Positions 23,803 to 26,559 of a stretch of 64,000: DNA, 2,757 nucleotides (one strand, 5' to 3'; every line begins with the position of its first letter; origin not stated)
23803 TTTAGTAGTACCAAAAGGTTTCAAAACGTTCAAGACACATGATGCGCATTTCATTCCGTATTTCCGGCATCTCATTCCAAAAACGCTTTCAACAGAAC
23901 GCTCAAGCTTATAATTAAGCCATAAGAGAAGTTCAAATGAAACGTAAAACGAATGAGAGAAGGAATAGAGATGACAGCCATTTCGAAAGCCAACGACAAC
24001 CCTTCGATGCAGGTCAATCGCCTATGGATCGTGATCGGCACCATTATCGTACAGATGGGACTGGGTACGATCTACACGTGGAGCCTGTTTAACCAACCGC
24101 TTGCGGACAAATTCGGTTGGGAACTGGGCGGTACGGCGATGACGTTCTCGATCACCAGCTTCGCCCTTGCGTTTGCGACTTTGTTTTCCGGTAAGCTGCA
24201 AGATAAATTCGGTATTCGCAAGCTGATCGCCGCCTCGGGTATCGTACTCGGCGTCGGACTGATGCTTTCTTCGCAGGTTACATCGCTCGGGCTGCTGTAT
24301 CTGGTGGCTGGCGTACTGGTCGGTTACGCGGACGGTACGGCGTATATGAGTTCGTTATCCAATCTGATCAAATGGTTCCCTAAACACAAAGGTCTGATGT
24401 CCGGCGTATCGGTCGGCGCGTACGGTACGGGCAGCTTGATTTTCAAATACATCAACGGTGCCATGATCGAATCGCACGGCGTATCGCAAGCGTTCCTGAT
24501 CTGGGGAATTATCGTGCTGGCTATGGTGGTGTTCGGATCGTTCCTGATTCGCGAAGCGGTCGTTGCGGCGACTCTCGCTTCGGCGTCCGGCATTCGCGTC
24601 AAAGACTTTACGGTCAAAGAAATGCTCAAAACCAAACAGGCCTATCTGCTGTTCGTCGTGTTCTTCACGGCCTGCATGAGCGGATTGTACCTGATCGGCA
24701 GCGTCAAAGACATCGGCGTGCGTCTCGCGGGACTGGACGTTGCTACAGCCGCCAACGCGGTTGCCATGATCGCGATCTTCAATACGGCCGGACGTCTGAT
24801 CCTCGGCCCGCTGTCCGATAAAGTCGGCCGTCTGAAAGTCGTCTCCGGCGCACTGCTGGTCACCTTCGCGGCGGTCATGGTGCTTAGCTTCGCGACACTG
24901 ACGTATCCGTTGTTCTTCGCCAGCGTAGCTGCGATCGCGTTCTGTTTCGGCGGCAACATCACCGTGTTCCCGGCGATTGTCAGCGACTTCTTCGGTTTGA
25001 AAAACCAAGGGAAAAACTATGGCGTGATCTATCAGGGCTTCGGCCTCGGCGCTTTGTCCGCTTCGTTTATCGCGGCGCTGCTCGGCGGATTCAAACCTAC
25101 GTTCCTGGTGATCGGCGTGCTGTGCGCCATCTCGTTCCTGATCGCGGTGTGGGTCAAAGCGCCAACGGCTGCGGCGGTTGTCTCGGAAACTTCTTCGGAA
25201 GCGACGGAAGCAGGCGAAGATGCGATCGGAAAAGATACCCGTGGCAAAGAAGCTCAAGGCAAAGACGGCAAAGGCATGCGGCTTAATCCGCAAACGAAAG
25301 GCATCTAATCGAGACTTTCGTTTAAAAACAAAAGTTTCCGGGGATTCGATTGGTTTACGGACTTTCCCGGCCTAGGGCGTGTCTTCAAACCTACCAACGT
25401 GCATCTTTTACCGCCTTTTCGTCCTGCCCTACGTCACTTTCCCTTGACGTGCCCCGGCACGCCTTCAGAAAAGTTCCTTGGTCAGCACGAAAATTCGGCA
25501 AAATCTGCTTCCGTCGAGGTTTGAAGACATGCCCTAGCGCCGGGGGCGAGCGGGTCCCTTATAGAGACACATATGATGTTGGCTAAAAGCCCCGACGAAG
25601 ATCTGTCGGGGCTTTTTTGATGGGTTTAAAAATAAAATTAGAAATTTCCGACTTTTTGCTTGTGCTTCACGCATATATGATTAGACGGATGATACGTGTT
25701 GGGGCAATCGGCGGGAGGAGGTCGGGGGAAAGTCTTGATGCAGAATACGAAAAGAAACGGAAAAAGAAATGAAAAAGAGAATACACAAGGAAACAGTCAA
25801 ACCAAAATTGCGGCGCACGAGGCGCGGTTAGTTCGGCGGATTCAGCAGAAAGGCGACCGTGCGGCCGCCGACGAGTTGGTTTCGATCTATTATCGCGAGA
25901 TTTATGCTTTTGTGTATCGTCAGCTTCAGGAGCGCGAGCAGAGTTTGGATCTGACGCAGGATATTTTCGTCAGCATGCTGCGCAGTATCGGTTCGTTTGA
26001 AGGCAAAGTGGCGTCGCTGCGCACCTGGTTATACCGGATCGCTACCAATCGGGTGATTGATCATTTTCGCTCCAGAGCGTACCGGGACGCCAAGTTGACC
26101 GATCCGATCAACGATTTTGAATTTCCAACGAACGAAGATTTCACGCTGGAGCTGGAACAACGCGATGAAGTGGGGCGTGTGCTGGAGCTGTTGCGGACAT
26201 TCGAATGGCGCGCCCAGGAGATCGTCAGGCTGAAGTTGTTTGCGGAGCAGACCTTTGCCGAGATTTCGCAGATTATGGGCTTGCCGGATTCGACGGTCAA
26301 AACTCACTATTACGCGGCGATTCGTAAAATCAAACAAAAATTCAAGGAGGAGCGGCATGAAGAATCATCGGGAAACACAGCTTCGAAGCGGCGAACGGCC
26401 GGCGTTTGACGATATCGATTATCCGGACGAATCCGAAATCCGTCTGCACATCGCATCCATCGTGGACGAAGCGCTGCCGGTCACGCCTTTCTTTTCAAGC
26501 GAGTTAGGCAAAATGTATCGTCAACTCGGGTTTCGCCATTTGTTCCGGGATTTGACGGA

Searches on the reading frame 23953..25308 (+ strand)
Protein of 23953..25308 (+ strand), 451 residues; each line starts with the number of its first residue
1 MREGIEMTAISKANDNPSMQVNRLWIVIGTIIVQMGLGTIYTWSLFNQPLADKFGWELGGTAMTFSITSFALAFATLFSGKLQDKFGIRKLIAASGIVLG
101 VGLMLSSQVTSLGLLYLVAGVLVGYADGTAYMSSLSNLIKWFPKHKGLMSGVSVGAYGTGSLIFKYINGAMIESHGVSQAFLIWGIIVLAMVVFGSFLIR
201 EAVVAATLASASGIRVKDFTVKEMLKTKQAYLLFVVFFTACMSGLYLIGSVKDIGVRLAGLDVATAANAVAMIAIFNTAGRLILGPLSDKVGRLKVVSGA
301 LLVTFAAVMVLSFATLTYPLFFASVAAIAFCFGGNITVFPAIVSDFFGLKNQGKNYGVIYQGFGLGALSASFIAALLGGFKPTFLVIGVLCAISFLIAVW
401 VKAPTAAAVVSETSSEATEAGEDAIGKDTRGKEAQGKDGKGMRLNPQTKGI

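Call 17: search_protein_families(library=pfam, proteins=[window:23953-25308:+])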
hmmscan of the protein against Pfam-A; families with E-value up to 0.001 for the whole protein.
window:23953-25308:+ (451 aa): 1 family
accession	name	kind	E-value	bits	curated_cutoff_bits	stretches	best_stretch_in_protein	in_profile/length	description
PF07690.21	MFS_1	-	1.8e-38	132.8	33.4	2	29-246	4-222/347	Major Facilitator Superfamily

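Call 20: find_encoding_contigs(protein=window:23953-25308:+, flank=3000, max_places=10)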
Protein window:23953-25308:+ (451 aa): no gene with exactly this product is on record in the collection.

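Call 21: find_homologous_proteins(query=window:23953-25308:+, max_evalue=1e-60)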
Query window:23953-25308:+ (451 aa): 2297 proteins with E <= 1e-60 among 8000 candidates; the best 120 are listed.
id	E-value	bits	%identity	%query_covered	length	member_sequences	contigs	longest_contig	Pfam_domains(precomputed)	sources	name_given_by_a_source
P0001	1.4e-265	899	96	99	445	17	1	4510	PF07690.22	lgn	-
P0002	6.6e-265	897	95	99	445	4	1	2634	PF07690.22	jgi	-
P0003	5.4e-238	808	87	99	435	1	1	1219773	PF07690.22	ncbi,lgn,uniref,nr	ncbi:OFA family MFS transporter [Saccharibacillus sp. JS10]|uniref:L-lactate MFS transporter n=1 Tax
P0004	1.0e-236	804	85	98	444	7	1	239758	PF07690.22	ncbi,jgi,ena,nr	nr:OFA family MFS transporter [Saccharibacillus qingshengii]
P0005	2.7e-232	790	86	98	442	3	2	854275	PF07690.22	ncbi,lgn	ncbi:OFA family MFS transporter [Saccharibacillus brassicae]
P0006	1.2e-221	754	85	97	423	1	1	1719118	PF07690.22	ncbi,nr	ncbi:oxalate/formate antiport family MFS transporter [Saccharibacillus sp. O16]|nr:oxalate/formate a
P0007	8.9e-183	626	73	90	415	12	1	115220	PF07690.22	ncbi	ncbi:UNVERIFIED_CONTAM: OFA family oxalate/formate antiporter-like MFS transporter [Paenibacillus sp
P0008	1.0e-182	626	74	88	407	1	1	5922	PF07690.22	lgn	-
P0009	2.0e-182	625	70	95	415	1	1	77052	PF07690.22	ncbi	ncbi:L-lactate MFS transporter [Paenibacillus sp. NPDC055715]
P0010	2.2e-182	625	77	85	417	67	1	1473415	PF07690.22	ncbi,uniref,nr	ncbi:OFA family MFS transporter [Paenibacillus sp. CH40]|uniref:L-lactate MFS transporter n=1 Tax=Pa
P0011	2.5e-182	625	72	91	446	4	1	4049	PF07690.22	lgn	-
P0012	2.5e-182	625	70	95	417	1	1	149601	PF07690.22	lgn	-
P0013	3.2e-182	625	73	88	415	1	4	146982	PF07690.22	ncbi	ncbi:L-lactate MFS transporter [Paenibacillus terrae]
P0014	3.2e-182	625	73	88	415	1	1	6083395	PF07690.22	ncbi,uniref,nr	ncbi:hypothetical protein HPL003_27485 [Paenibacillus terrae HPL-003]|uniref:Major facilitator super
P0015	3.5e-182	624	77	85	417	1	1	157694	PF07690.22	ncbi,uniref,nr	ncbi:OFA family MFS transporter [Paenibacillus polymyxa]|uniref:L-lactate MFS transporter n=1 Tax=Pa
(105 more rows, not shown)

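Call 22: find_encoding_contigs(protein=P0001, flank=3000, max_places=4)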
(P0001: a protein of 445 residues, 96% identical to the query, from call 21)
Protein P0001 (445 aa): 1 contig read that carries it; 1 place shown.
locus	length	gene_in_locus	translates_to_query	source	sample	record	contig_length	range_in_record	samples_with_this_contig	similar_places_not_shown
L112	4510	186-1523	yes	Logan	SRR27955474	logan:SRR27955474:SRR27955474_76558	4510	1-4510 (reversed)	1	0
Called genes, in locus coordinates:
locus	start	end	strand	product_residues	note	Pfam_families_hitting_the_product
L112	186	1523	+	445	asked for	PF07690:MFS_1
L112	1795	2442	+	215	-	PF07638:Sigma70_ECF (weak), PF12645:HTH_16 (faint), PF04542:Sigma70_r2, PF08281:Sigma70_r4_2 (weak), PF04545:Sigma70_r4 (weak)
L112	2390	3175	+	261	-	-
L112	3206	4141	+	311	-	PF00005:ABC_tran, PF13304:AAA_21 (faint)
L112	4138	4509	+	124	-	?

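Call 23: find_encoding_contigs(protein=P0003, flank=3000, max_places=3)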
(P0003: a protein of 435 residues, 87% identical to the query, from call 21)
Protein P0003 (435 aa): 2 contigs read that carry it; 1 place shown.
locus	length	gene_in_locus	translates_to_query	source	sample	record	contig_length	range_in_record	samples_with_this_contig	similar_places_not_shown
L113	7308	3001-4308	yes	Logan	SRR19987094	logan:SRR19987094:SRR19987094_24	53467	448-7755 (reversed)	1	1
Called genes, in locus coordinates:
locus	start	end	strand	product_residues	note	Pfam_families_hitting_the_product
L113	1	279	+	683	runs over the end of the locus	PF17191:RecG_wedge, PF04851:ResIII (weak), PF00270:DEAD, PF22590:Cas3-like_C_2 (faint), PF00271:Helicase_C, PF19833:RecG_dom3_C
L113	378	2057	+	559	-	PF07694:5TM-5TMR_LYT, PF06580:His_kinase, PF02518:HATPase_c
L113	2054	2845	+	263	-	PF00072:Response_reg, PF04397:LytTR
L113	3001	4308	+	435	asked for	PF07690:MFS_1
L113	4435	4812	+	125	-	-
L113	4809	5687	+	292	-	PF00005:ABC_tran, PF13304:AAA_21 (weak)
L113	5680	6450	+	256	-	-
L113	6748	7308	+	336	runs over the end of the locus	?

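Call 24: find_encoding_contigs(protein=P0004, flank=3000, max_places=3)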
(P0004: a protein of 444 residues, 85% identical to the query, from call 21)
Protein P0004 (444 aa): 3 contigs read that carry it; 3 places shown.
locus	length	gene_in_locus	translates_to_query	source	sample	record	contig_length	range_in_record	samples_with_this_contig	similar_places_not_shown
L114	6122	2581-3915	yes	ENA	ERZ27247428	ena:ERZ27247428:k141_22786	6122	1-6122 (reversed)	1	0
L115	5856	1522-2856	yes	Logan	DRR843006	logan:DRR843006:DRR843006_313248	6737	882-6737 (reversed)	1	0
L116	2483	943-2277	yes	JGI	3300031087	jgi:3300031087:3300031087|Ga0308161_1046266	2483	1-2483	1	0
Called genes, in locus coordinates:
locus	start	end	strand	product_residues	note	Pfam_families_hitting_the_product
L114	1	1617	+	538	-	?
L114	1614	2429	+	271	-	PF00072:Response_reg, PF04397:LytTR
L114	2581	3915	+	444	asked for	PF07690:MFS_1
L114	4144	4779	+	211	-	PF07638:Sigma70_ECF, PF04542:Sigma70_r2, PF08281:Sigma70_r4_2 (weak)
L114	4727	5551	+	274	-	-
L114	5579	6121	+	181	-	?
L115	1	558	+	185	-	?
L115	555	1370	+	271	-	PF00072:Response_reg, PF04397:LytTR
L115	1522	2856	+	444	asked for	PF07690:MFS_1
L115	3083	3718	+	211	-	PF07638:Sigma70_ECF, PF04542:Sigma70_r2, PF08281:Sigma70_r4_2 (weak)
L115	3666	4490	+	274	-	-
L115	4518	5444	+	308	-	PF00005:ABC_tran, PF13304:AAA_21 (weak)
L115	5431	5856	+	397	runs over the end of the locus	PF12698:ABC2_membrane_3 (weak)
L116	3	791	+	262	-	?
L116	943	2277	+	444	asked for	PF07690:MFS_1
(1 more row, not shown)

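Call 26: find_encoding_contigs(protein=P0002, flank=3000, max_places=4)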
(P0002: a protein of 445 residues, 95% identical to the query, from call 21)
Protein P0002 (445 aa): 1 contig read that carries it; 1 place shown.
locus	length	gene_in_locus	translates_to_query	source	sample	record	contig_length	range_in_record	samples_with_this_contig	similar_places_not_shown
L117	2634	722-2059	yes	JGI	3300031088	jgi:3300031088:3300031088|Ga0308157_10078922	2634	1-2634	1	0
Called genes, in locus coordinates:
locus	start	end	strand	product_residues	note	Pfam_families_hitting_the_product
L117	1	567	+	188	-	?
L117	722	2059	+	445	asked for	PF07690:MFS_1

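Call 27: find_encoding_contigs(protein=P0005, flank=1500, max_places=3)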
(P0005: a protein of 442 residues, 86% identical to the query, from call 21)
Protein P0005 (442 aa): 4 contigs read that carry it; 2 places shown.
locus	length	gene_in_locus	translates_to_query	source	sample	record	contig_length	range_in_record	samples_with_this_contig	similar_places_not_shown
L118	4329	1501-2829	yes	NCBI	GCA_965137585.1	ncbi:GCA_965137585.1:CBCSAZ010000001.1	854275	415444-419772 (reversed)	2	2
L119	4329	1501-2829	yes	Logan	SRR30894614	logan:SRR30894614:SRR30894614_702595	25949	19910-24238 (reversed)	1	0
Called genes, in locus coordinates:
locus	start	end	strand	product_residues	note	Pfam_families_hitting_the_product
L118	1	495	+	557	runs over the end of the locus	PF07694:5TM-5TMR_LYT, PF07155:ECF-ribofla_trS, PF06580:His_kinase, PF02518:HATPase_c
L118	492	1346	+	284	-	PF00072:Response_reg, PF04397:LytTR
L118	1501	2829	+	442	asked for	PF07690:MFS_1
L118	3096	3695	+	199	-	PF07638:Sigma70_ECF (weak), PF12645:HTH_16 (faint), PF04542:Sigma70_r2, PF08281:Sigma70_r4_2 (faint)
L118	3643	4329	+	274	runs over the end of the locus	-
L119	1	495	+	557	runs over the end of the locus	PF07694:5TM-5TMR_LYT, PF07155:ECF-ribofla_trS, PF06580:His_kinase, PF02518:HATPase_c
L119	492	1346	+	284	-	PF00072:Response_reg, PF04397:LytTR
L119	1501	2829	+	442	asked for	PF07690:MFS_1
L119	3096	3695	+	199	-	PF07638:Sigma70_ECF (weak), PF12645:HTH_16 (faint), PF04542:Sigma70_r2, PF08281:Sigma70_r4_2 (faint)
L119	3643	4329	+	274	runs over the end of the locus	-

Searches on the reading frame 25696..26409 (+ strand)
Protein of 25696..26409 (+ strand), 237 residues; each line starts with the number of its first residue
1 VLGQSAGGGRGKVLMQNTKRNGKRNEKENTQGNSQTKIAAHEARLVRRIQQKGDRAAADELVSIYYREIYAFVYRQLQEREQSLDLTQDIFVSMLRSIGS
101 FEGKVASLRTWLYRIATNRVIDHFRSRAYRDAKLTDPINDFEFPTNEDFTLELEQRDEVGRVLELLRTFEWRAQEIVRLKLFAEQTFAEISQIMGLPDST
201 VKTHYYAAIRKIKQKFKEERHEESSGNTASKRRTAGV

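Call 17: search_protein_families(library=pfam, proteins=[window:25696-26409:+])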
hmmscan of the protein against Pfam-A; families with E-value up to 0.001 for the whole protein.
window:25696-26409:+ (237 aa): 4 families
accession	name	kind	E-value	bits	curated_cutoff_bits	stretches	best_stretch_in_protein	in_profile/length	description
PF04542.20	Sigma70_r2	-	4.5e-17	62.1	24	1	61-128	1-69/71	Sigma-70 region 2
PF08281.18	Sigma70_r4_2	-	7e-08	32.4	25.7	1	162-212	4-54/54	Sigma-70, region 4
PF07638.17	Sigma70_ECF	-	3.7e-07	30.6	21.1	1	46-215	8-182/185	ECF sigma factor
PF04545.22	Sigma70_r4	-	2e-06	27.7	24.1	1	172-213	8-49/50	Sigma-70, region 4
